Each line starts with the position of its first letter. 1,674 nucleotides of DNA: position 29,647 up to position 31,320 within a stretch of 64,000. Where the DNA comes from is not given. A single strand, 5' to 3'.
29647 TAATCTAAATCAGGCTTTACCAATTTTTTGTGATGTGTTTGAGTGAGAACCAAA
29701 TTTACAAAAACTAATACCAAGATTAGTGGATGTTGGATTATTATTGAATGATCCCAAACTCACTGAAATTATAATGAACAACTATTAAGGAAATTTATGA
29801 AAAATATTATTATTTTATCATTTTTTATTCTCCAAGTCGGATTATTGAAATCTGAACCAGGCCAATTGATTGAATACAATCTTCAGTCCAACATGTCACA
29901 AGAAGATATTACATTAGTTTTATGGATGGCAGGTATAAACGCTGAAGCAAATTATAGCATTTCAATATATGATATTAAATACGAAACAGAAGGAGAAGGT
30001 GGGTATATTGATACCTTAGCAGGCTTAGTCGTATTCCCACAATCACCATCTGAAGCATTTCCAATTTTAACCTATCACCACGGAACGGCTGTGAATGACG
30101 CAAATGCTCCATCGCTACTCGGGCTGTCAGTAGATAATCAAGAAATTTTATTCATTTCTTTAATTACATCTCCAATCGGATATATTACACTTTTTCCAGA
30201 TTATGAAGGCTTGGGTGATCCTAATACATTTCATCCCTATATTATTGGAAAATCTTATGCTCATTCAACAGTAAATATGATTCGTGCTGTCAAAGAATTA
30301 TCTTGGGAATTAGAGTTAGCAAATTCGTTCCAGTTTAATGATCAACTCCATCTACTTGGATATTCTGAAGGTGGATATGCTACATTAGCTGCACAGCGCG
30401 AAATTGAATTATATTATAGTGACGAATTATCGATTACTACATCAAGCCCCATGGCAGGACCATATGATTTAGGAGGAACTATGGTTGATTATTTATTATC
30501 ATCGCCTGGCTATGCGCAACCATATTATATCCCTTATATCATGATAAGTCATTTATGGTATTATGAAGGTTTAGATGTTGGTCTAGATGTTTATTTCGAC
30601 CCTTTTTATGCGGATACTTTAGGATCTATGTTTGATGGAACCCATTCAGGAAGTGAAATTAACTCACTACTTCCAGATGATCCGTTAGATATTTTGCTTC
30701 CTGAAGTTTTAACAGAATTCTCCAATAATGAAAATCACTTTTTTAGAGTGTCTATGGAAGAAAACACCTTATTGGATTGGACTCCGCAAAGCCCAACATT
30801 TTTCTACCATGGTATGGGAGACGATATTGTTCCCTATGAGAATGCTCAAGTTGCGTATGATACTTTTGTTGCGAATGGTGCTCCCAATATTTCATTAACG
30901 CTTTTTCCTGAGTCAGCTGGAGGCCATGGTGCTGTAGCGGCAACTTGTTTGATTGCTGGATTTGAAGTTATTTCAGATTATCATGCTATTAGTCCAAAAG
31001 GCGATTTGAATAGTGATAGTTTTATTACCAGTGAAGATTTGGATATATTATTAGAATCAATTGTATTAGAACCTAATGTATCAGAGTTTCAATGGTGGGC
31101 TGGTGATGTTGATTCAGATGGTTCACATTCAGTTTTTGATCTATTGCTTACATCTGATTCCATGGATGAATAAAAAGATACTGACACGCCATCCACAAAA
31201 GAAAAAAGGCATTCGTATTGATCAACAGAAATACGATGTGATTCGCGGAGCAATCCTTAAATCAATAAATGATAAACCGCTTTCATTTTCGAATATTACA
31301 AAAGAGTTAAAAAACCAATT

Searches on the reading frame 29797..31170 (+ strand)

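Call 6: search_protein_families(library=pfam, proteins=[window:29797-31170:+], max_evalue=1)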
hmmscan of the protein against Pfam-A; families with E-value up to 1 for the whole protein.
window:29797-31170:+ (458 aa): 4 families
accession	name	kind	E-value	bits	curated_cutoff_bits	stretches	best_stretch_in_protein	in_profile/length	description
PF03583.20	LIP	-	1.1e-13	51.7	23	2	111-213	11-101/286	Secretory lipase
PF00326.27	Peptidase_S9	-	1.9e-05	24.7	22.6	1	325-379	142-189/213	Prolyl oligopeptidase family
PF00404.24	Dockerin_1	-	0.0028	18.3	22.9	1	401-451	1-51/57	Dockerin type I domain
PF19328.4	DAP_DH_C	-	0.26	11.3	23.3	1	344-383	131-170/206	2,4-diaminopentanoate dehydrogenase C-terminal domain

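Call 7: search_protein_families(library=ncbifam, proteins=[window:29797-31170:+], max_evalue=1)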
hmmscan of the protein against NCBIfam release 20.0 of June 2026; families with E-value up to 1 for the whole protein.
window:29797-31170:+ (458 aa): 2 families
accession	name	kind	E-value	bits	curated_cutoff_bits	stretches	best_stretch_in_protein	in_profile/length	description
NF050057.1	e_dPHAmcl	equivalog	0.016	14.5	270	1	332-367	192-227/252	extracellular medium-chain-length polyhydroxyalkanoate depolymerase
NF052620.1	AryltfaseLP1002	equivalog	0.11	11.8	300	1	331-387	188-241/265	lp_1002 family arylesterase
